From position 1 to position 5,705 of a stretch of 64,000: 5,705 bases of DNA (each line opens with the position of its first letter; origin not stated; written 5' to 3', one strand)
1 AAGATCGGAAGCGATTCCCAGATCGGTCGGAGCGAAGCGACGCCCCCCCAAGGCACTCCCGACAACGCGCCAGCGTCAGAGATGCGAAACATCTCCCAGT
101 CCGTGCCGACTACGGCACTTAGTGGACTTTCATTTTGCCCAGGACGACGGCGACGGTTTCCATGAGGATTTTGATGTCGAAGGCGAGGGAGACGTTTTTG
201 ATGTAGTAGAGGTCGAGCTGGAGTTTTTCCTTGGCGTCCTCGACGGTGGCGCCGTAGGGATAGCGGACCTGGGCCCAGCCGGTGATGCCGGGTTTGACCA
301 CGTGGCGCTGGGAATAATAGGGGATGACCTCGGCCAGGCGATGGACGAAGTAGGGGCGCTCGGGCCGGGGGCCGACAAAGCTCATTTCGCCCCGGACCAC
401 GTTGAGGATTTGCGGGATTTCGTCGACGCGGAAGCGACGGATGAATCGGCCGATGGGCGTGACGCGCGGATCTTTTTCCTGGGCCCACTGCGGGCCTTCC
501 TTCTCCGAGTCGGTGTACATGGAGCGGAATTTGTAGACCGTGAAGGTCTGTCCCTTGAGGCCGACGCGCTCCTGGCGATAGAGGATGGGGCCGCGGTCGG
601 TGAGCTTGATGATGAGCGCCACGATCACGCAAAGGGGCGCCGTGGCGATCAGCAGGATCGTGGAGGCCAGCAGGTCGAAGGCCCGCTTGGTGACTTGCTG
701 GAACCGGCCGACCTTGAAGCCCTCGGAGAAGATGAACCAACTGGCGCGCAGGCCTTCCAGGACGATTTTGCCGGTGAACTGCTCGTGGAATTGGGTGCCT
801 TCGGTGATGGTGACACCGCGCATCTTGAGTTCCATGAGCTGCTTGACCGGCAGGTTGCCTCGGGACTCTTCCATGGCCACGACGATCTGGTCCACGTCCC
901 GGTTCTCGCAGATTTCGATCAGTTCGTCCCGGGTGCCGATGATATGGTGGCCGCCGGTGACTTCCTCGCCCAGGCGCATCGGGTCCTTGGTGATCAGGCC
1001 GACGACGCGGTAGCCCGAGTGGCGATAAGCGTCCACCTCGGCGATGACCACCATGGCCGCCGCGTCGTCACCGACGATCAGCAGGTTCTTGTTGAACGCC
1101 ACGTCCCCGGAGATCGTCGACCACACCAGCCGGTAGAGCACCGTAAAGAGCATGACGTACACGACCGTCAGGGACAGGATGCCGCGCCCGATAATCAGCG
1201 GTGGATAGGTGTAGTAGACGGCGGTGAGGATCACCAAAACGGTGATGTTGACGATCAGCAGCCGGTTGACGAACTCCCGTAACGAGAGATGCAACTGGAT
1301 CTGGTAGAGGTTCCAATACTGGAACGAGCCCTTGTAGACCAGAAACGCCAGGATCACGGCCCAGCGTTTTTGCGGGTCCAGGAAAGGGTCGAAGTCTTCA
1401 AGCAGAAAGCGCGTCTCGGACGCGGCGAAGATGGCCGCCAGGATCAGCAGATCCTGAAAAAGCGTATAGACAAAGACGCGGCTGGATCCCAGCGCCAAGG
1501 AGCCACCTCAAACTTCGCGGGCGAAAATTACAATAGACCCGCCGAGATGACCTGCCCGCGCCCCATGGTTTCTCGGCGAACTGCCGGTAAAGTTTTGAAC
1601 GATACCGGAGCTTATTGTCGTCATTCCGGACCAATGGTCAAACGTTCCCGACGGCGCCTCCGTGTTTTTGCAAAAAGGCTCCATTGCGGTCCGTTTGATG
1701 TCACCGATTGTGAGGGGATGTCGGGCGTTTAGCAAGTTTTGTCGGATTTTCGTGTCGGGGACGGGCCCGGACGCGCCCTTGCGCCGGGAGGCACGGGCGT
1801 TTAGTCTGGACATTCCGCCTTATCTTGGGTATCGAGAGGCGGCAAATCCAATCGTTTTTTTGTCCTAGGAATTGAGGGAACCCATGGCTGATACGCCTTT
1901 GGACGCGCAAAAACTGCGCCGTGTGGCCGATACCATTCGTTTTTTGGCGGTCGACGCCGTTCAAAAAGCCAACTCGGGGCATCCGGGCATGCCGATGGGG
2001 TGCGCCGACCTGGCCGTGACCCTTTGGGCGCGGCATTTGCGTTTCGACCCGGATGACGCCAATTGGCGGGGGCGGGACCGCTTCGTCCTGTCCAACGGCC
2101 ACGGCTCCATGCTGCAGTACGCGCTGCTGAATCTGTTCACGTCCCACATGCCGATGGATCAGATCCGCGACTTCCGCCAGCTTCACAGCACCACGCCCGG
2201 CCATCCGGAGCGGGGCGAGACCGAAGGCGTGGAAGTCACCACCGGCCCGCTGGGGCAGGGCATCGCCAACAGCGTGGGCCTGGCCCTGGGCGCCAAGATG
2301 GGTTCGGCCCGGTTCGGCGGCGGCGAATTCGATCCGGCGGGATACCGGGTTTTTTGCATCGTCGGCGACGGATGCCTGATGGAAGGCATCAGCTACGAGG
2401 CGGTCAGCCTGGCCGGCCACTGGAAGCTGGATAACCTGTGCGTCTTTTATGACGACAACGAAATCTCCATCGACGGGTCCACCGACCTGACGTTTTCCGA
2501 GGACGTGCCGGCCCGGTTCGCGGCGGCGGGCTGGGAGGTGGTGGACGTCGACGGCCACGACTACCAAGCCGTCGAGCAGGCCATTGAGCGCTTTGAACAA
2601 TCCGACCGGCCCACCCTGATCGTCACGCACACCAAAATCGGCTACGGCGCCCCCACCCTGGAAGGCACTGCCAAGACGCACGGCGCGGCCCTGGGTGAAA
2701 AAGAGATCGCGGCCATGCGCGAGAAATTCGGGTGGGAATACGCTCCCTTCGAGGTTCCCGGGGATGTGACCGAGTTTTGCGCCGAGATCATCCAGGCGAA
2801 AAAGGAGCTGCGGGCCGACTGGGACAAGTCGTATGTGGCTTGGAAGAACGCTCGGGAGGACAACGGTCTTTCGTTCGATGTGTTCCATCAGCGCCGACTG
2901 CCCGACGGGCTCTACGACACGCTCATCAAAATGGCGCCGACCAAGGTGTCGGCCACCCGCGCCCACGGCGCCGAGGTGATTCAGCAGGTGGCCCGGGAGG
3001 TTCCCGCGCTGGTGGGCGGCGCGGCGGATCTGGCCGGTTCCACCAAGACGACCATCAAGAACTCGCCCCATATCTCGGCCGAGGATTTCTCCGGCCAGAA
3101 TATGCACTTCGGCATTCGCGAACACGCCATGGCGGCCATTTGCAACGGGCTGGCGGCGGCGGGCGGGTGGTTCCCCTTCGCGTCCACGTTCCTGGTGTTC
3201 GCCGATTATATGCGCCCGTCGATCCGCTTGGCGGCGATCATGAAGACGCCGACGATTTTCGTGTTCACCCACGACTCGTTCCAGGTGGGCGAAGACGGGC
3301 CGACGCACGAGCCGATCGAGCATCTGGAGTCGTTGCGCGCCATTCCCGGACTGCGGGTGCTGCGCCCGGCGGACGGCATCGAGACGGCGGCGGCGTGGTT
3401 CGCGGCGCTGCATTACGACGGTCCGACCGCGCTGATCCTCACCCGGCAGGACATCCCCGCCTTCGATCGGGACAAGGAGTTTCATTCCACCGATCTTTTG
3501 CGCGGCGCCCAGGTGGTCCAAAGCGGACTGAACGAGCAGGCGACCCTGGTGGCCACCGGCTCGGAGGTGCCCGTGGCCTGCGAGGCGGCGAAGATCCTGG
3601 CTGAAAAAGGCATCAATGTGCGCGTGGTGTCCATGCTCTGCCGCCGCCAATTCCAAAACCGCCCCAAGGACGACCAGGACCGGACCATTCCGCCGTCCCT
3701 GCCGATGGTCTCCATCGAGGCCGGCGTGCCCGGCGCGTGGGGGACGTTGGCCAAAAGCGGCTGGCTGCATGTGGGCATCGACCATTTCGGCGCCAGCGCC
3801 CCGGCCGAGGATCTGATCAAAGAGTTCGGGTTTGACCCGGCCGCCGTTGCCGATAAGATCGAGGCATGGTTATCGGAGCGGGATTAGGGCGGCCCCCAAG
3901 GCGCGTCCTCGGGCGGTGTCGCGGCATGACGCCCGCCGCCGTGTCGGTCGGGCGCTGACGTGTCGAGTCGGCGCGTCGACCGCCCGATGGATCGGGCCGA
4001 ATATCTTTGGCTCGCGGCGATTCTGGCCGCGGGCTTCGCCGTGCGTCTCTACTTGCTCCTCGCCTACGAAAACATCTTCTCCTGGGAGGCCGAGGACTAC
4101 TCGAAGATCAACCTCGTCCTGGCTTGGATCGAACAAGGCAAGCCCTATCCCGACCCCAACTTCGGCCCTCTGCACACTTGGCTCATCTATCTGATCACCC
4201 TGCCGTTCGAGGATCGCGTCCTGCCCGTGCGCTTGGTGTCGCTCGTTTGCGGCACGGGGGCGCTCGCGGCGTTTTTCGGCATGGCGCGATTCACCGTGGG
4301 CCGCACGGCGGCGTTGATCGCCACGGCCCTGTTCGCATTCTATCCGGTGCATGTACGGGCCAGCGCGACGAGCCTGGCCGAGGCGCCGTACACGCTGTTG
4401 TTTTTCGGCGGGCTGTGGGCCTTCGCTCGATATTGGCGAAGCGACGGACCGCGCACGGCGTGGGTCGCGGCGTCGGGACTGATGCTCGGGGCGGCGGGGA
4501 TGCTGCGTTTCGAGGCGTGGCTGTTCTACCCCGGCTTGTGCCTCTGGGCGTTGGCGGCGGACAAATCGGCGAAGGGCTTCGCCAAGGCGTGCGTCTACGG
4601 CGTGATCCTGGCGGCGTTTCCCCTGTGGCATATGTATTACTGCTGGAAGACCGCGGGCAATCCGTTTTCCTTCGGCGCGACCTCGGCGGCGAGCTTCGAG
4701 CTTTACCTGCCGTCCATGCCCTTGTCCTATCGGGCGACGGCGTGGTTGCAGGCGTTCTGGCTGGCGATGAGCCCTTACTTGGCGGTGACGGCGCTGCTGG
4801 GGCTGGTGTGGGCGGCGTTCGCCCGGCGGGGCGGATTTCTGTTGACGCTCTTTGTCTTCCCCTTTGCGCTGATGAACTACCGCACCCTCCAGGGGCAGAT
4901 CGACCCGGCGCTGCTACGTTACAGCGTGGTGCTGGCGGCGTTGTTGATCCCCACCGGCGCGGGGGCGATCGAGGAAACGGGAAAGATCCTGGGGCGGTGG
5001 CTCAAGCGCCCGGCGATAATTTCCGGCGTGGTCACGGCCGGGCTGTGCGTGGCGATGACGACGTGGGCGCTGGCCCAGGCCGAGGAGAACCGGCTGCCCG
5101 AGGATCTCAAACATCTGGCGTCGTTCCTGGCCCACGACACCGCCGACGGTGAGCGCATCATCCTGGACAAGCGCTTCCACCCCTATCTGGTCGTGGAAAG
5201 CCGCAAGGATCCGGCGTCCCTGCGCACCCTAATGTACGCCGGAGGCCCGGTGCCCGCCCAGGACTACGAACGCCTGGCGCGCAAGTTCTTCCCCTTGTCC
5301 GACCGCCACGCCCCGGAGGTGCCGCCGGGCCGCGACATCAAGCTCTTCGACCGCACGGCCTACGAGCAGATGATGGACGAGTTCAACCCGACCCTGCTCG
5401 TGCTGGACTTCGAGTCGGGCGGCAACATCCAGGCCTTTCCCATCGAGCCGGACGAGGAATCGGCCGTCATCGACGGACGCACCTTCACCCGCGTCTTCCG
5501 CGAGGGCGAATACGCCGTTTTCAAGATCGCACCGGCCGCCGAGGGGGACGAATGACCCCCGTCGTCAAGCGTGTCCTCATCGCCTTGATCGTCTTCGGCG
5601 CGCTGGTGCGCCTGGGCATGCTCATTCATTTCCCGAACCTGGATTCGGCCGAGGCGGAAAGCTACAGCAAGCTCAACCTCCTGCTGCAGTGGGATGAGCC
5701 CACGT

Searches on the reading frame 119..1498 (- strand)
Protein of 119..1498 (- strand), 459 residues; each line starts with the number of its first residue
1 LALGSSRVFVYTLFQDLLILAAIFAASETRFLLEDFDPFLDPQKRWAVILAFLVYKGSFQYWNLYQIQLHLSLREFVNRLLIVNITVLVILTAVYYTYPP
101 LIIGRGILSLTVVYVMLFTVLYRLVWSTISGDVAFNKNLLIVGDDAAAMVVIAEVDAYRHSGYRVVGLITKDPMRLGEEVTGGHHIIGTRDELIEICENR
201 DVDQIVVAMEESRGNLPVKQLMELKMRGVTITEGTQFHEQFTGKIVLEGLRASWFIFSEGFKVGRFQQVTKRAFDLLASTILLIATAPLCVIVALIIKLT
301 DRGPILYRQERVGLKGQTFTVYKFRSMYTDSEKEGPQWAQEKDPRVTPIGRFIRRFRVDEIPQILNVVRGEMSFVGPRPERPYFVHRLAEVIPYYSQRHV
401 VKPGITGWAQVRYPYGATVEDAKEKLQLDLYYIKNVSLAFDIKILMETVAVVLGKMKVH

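Call 13: search_protein_families(library=pfam, proteins=[window:119-1498:-], max_evalue=0.001)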
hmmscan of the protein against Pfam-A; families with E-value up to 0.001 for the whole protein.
window:119-1498:- (459 aa): 2 families
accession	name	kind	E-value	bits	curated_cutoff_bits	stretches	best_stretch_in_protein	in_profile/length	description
PF02397.22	Bac_transf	-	7.5e-71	237.8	27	1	271-453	1-178/179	Bacterial sugar transferase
PF13727.12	CoA_binding_3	-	6.9e-07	29.9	25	1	64-223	5-163/175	CoA-binding domain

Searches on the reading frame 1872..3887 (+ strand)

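Call 13: search_protein_families(library=pfam, proteins=[window:1872-3887:+], max_evalue=0.001)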
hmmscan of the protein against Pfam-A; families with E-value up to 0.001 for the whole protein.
window:1872-3887:+ (671 aa): 7 families
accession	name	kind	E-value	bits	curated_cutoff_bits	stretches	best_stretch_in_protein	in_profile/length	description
PF00456.26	Transketolase_N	-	3.4e-128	427.8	22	1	17-344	4-334/334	Transketolase, thiamine diphosphate binding domain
PF02779.29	Transket_pyr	-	2.8e-49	167.6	27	1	361-528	4-172/174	Transketolase, pyrimidine binding domain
PF22613.1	Transketolase_C_1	-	1.9e-28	99.4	27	1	548-655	4-113/113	Transketolase-like TK C-terminal domain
PF13292.11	DXP_synthase_N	-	1.2e-12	48.2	21.2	1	10-201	13-176/274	1-deoxy-D-xylulose-5-phosphate synthase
PF02780.25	Transketolase_C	-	1.7e-11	44.5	25.9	1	554-659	9-124/124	Transketolase, C-terminal domain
PF00676.26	E1_dh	-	8.6e-07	28.6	22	1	123-250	99-220/300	Dehydrogenase E1 component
PF02775.26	TPP_enzyme_C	-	0.00054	20.2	21.9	0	132-250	31-149/151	Thiamine pyrophosphate enzyme, C-terminal TPP binding domain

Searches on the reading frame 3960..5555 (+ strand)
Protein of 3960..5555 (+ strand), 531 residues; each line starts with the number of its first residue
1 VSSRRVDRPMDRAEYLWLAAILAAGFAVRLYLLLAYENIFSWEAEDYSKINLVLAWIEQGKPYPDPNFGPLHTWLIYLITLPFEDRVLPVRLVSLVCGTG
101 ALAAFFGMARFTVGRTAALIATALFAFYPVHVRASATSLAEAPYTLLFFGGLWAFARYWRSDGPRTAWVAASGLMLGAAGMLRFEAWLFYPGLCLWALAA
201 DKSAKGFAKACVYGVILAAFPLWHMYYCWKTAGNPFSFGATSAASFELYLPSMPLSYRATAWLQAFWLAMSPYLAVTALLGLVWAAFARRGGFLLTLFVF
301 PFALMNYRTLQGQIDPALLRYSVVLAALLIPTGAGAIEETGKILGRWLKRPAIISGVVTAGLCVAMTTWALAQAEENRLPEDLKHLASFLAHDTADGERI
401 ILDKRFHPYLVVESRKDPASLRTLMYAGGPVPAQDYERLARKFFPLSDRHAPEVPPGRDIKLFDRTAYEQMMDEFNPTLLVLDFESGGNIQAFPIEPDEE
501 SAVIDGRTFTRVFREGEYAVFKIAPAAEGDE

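Call 13: search_protein_families(library=pfam, proteins=[window:3960-5555:+], max_evalue=0.001)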
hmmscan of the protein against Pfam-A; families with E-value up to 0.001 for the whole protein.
window:3960-5555:+ (531 aa): 1 family
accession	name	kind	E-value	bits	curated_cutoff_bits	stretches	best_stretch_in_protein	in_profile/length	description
PF13231.12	PMT_2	-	1.1e-13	52.2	26.1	1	70-223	4-154/160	Dolichyl-phosphate-mannose-protein mannosyltransferase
